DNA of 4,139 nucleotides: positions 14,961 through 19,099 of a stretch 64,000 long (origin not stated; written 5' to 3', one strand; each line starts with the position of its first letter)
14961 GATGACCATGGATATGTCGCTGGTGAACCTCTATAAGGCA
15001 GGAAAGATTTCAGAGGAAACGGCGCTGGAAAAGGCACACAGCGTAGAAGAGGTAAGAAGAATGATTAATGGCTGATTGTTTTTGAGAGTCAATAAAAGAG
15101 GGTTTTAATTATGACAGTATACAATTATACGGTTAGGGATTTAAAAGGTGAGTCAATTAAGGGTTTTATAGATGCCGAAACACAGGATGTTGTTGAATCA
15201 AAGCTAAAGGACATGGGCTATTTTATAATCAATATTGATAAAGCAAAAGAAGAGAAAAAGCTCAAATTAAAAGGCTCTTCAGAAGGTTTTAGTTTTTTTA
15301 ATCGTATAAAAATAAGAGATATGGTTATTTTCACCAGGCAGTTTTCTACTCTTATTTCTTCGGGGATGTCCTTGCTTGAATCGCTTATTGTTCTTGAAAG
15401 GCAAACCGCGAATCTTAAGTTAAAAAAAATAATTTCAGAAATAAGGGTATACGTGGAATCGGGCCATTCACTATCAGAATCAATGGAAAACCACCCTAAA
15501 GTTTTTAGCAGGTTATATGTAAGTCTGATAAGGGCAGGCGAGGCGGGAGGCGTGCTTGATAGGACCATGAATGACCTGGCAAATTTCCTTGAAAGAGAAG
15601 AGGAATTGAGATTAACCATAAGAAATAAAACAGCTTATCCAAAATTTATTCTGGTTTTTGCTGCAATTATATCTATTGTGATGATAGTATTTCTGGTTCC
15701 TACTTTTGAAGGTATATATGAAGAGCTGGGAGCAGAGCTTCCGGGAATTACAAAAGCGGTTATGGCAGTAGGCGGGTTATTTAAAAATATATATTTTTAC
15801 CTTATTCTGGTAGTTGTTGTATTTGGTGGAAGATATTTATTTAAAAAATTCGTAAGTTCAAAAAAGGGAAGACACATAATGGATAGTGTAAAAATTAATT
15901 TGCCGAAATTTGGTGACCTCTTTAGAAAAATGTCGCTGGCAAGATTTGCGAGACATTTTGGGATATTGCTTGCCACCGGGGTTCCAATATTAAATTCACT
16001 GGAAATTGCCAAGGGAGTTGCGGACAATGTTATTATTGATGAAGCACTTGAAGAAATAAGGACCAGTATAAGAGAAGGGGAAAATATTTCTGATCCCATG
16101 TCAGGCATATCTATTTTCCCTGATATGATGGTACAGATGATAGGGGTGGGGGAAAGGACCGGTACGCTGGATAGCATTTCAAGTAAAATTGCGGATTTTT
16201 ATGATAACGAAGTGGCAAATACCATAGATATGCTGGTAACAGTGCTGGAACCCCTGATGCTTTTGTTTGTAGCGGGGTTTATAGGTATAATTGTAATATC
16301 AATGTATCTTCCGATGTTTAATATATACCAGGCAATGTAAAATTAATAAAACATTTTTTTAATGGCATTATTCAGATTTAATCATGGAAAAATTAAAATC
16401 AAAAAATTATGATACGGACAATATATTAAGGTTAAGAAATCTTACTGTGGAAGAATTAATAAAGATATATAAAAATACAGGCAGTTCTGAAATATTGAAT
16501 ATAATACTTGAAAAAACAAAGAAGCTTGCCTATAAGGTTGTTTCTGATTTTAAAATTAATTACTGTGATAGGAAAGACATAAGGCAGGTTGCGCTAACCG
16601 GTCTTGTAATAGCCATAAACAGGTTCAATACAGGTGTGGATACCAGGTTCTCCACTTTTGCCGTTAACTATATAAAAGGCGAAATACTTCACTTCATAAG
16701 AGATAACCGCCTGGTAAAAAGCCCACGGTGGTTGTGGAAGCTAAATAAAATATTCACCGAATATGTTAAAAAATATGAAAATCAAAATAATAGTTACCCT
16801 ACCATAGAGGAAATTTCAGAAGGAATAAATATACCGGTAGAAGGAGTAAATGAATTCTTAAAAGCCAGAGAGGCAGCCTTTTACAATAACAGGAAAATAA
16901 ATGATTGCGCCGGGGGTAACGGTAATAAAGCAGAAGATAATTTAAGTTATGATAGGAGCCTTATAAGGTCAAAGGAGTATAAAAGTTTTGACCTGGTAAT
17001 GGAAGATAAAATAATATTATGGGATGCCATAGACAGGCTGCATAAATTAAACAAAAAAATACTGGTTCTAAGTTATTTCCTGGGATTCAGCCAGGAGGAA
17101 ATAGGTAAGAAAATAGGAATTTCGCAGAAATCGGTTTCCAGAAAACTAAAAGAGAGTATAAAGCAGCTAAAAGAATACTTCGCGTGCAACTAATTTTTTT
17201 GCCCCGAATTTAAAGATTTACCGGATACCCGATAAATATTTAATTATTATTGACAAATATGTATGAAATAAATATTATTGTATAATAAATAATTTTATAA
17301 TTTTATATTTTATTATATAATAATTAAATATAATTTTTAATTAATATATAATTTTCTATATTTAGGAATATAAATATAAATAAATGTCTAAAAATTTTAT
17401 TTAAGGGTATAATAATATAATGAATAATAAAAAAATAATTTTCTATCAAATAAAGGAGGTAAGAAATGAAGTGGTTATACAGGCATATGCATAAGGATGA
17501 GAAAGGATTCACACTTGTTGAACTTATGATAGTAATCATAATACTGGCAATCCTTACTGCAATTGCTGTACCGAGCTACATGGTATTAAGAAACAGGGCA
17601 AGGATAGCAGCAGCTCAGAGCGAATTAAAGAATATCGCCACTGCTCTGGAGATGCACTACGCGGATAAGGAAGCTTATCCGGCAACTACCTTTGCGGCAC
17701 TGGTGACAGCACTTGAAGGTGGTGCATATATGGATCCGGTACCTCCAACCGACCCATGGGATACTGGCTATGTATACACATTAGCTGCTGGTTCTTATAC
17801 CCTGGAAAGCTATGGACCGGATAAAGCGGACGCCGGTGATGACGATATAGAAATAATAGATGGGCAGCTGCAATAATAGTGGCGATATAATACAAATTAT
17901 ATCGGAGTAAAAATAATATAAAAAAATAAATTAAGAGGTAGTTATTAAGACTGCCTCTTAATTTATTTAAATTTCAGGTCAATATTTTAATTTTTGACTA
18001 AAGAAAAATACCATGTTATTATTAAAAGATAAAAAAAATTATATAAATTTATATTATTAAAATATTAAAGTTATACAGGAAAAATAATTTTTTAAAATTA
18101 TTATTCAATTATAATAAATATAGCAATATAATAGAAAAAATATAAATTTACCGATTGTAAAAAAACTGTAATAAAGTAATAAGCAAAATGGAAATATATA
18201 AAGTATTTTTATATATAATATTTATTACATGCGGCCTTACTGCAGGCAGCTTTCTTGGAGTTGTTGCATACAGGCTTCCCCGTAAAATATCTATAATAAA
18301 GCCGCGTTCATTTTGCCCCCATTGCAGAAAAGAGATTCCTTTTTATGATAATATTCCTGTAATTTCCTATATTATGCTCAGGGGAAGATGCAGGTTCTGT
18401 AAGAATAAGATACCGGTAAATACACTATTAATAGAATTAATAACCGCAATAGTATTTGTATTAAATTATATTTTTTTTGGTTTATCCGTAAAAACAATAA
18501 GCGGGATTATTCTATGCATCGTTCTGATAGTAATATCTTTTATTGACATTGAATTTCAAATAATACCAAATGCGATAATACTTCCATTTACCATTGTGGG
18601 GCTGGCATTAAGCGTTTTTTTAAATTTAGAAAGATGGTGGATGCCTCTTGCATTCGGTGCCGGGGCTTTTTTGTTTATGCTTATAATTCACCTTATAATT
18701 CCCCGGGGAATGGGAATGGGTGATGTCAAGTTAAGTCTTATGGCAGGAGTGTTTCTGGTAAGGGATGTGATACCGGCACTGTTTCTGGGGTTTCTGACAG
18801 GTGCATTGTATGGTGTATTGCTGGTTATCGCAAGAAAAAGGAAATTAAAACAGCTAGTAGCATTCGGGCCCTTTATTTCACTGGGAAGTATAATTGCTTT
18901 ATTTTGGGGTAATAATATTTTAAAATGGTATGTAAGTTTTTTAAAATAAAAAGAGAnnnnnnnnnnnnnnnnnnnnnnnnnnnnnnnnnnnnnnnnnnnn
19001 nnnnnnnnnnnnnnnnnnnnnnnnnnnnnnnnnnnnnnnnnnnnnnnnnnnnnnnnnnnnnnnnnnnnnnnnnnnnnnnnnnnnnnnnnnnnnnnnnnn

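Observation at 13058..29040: Type IV pilus system woven into the shikimate operon, with its own sigma factor and adhesin cassette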

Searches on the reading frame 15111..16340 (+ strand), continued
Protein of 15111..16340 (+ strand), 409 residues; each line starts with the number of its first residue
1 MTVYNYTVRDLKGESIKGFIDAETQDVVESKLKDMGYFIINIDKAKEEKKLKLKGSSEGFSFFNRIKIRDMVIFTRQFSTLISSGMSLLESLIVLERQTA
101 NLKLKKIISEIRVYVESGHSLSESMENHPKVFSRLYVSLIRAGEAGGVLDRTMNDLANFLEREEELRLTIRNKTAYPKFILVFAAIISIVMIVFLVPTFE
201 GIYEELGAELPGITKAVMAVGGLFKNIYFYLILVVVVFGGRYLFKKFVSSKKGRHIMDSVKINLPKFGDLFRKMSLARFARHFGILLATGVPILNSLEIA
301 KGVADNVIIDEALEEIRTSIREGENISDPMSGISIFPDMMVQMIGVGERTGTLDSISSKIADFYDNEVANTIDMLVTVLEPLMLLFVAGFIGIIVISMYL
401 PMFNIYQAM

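Call 77: list_cluster_members(proteins=[P0502, P0479, P0417, P0219, P0217, P0227, P0011, P0087, P0121, P0185])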
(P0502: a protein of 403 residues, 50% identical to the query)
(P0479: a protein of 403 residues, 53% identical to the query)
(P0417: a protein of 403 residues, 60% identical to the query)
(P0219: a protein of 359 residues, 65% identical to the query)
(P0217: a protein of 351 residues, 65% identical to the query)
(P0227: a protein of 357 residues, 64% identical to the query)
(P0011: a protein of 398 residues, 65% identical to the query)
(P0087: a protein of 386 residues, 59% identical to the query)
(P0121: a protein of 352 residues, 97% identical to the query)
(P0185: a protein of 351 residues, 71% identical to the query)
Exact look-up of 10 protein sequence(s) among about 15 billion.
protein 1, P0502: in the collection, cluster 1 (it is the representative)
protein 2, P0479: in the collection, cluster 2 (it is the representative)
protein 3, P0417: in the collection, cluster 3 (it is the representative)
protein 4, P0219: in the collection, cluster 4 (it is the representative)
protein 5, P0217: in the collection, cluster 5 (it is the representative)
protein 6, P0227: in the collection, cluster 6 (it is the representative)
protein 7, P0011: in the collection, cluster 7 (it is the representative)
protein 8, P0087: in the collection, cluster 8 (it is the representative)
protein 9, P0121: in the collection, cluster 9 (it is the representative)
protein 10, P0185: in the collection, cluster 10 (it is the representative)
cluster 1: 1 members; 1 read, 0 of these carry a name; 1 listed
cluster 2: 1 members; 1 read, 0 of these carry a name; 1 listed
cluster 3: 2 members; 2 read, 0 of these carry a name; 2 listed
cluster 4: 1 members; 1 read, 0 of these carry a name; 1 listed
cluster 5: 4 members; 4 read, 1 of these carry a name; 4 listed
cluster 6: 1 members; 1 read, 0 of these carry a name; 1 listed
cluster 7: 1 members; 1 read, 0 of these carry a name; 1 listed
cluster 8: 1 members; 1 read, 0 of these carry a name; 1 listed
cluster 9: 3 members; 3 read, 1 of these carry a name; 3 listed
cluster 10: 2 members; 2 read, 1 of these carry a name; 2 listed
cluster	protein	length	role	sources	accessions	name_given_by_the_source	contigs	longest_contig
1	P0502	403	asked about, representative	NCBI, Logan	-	-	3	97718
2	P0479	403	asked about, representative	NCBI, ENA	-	-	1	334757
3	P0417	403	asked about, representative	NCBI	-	-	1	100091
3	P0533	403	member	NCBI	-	-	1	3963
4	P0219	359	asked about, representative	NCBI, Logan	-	-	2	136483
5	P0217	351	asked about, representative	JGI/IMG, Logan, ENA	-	-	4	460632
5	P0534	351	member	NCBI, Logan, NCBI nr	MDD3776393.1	MAG: type IV pilus twitching motility protein PilT [Actinomycetota bacterium] | type IV pilus twitching motility protein PilT [Actinomycetota bacterium]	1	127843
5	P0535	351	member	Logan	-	-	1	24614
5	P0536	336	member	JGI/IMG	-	-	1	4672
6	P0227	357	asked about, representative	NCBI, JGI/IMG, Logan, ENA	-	-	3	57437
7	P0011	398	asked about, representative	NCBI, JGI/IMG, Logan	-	-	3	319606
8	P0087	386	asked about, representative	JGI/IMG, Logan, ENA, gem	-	-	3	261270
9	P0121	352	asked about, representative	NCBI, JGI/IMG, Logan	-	twitching motility protein PilT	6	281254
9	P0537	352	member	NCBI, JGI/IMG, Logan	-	-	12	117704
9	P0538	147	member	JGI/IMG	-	-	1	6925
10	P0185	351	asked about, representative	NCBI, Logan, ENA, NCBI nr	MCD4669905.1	MAG: type IV pilus twitching motility protein PilT [Actinomycetia bacterium] | type IV pilus twitching motility protein PilT [Actinomycetes bacterium]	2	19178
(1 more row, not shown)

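Call 78: find_encoding_contigs(protein=P0496, flank=10000, max_places=1)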
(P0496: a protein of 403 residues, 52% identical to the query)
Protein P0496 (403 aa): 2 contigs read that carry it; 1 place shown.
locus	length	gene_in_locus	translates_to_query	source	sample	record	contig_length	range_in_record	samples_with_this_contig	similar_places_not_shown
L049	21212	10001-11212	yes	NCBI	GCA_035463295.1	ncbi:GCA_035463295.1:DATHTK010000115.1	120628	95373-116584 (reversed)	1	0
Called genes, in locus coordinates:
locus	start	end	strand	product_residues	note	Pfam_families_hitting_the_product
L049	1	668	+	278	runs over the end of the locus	-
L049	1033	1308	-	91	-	-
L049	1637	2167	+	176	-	-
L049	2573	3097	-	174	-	-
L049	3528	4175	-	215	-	-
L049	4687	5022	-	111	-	PF00437:T2SSE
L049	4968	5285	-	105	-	PF00437:T2SSE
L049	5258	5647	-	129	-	PF00437:T2SSE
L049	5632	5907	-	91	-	PF05157:MshEN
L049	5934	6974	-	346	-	PF00437:T2SSE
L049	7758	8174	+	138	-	PF01980:TrmO_N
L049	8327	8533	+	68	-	PF11387:DUF2795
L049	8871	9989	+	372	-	PF00437:T2SSE, PF13555:AAA_29 (faint), PF25199:nSTAND_NTPase5 (faint), PF13401:AAA_22 (faint)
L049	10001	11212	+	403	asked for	PF28597:T2SSF_N, PF00482:T2SSF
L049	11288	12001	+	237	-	PF00834:Ribul_P_3_epim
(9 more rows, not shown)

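Call 79: find_encoding_contigs(protein=P0417, flank=10000, max_places=1)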
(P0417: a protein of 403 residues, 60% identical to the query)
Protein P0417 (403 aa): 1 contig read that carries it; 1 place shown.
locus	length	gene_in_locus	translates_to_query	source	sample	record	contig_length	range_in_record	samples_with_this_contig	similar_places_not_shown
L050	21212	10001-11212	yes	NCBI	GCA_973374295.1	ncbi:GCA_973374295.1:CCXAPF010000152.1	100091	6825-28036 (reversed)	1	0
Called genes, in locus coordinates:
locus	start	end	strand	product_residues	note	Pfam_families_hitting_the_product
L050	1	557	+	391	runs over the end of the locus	PF00266:Aminotran_5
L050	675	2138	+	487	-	PF01592:NifU_N, PF03054:tRNA_Me_trans, PF20259:tRNA_Me_trans_M, PF20258:tRNA_Me_trans_C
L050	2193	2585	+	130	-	PF06103:DUF948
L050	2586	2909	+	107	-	-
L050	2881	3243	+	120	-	-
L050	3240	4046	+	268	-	PF04542:Sigma70_r2, PF04539:Sigma70_r3, PF08281:Sigma70_r4_2, PF04545:Sigma70_r4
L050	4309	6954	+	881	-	PF01411:tRNA-synt_2c, PF07973:tRNA_SAD, PF02272:DHHA1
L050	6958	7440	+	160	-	PF03652:RuvX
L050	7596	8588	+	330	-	PF02618:YceG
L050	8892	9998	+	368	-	PF00437:T2SSE, PF25199:nSTAND_NTPase5 (weak)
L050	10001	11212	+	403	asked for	PF28597:T2SSF_N, PF00482:T2SSF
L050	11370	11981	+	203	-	-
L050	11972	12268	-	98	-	-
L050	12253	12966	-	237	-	PF07510:GmrSD_C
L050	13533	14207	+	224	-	PF00834:Ribul_P_3_epim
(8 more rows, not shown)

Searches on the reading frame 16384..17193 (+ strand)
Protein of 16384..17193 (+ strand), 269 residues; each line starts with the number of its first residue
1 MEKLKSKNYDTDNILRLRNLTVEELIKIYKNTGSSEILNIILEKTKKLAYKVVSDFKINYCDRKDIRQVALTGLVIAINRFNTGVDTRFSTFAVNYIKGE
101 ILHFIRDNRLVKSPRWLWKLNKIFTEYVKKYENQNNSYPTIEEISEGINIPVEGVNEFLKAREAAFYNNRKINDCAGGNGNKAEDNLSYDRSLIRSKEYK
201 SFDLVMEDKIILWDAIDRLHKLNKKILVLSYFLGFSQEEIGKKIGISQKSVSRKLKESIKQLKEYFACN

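Call 4: search_protein_families(library=pfam, proteins=[window:16384-17193:+], max_evalue=0.01)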
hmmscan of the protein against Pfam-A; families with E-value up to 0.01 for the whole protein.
window:16384-17193:+ (269 aa): 7 families
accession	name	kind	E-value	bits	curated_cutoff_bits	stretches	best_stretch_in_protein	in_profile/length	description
PF08281.18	Sigma70_r4_2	-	8.1e-10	38.6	25.7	1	211-262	3-54/54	Sigma-70, region 4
PF04545.22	Sigma70_r4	-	1.4e-09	37.8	24.1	1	215-264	1-50/50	Sigma-70, region 4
PF04542.20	Sigma70_r2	-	1.8e-08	34.5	24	1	43-109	3-69/71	Sigma-70 region 2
PF04539.22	Sigma70_r3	-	0.00033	21.1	25.3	0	129-165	11-47/78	Sigma-70 region 3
PF07638.17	Sigma70_ECF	-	0.00085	19.7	21.1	1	210-256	124-173/185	ECF sigma factor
PF13412.12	HTH_24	-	0.0016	18.4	21.9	0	236-257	19-40/48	Winged helix-turn-helix DNA-binding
PF01381.28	HTH_3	-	0.0018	18.7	23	0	233-253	8-28/55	Helix-turn-helix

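Call 25: search_protein_families(library=ncbifam, proteins=[window:16384-17193:+], max_evalue=0.001)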
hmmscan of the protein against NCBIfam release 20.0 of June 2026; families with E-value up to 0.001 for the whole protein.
window:16384-17193:+ (269 aa): 51 families (the best 25 are shown)
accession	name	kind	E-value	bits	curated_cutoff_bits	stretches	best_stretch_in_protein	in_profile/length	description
TIGR02980.1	SigBFG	subfamily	1.2e-39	136.3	234.35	1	37-265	4-225/227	SigB/SigF/SigG family RNA polymerase sigma factor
NF005644.0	PRK07408.1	subfamily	1.2e-34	120.1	261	1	22-266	13-253/258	RNA polymerase sigma factor SigF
TIGR02885.1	spore_sigF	equivalog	3e-31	109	321.45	1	32-265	7-230/231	RNA polymerase sporulation sigma factor SigF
NF004052.0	PRK05572.1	subfamily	4.8e-31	108.2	311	1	18-265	15-249/252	SigF/SigG family RNA polymerase sporulation sigma factor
TIGR02941.1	Sigma_B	equivalog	8.7e-27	94.2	315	1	21-264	14-251/255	RNA polymerase sigma factor SigB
NF006071.0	PRK08215.1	equivalog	5.6e-26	91.7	372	1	8-265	10-256/258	RNA polymerase sporulation sigma factor SigG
TIGR02937.1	sigma70-ECF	superfamily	7.6e-26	90.7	42.9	1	39-265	4-164/165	sigma-70 family RNA polymerase sigma factor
NF005514.0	PRK07122.1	subfamily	9.5e-24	84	372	1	40-264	44-261/264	RNA polymerase sigma factor SigF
TIGR02479.1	FliA_WhiG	subfamily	5.5e-23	81.9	189.6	1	46-265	10-222/224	FliA/WhiG family RNA polymerase sigma factor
TIGR02850.1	spore_sigG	equivalog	4.8e-22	78.6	457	1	10-265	9-253/254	RNA polymerase sporulation sigma factor SigG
NF004935.0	PRK06288.1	equivalog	5.3e-19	68.9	343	1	13-264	10-260/270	RNA polymerase sigma factor WhiG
NF005413.0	PRK06986.1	subfamily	2.3e-18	66.9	201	1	47-265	28-235/241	RNA polymerase sigma factor FliA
NF005809.0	PRK07670.1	equivalog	9.8e-15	54.7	326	1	61-266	51-250/255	FliA/WhiG family RNA polymerase sigma factor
NF004471.0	PRK05803.1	subfamily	3.6e-13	49.3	252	1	31-113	45-127/235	RNA polymerase sporulation sigma factor SigK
NF004572.0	PRK05911.1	equivalog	1.6e-12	47.4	378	1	37-258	28-245/257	RNA polymerase sigma factor sigma-28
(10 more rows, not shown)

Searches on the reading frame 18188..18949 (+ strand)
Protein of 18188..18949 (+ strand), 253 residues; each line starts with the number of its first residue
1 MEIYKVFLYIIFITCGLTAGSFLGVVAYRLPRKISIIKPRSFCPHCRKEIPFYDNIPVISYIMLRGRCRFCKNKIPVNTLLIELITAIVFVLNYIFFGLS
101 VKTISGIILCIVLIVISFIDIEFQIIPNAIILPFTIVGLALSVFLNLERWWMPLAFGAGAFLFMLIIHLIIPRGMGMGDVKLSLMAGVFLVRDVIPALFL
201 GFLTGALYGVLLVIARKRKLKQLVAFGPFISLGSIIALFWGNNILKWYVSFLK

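Call 4: search_protein_families(library=pfam, proteins=[window:18188-18949:+], max_evalue=0.01)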
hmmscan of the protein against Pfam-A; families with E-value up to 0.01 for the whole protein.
window:18188-18949:+ (253 aa): 3 families
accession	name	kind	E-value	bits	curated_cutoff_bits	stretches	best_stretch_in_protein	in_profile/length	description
PF06750.18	A24_N_bact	-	1.9e-31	108.4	23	1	15-96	2-83/84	Bacterial Peptidase A24 N-terminal domain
PF01478.23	Peptidase_A24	-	1.8e-14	54.5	26.5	1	107-210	1-104/104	Type IV leader peptidase family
PF25207.1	DUF7837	-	0.0045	17.4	27.8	0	66-83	6-23/47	Domain of unknown function (DUF7837)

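Call 25: search_protein_families(library=ncbifam, proteins=[window:18188-18949:+], max_evalue=0.001)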
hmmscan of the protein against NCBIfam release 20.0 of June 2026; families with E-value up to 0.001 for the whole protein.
window:18188-18949:+ (253 aa): 0 families
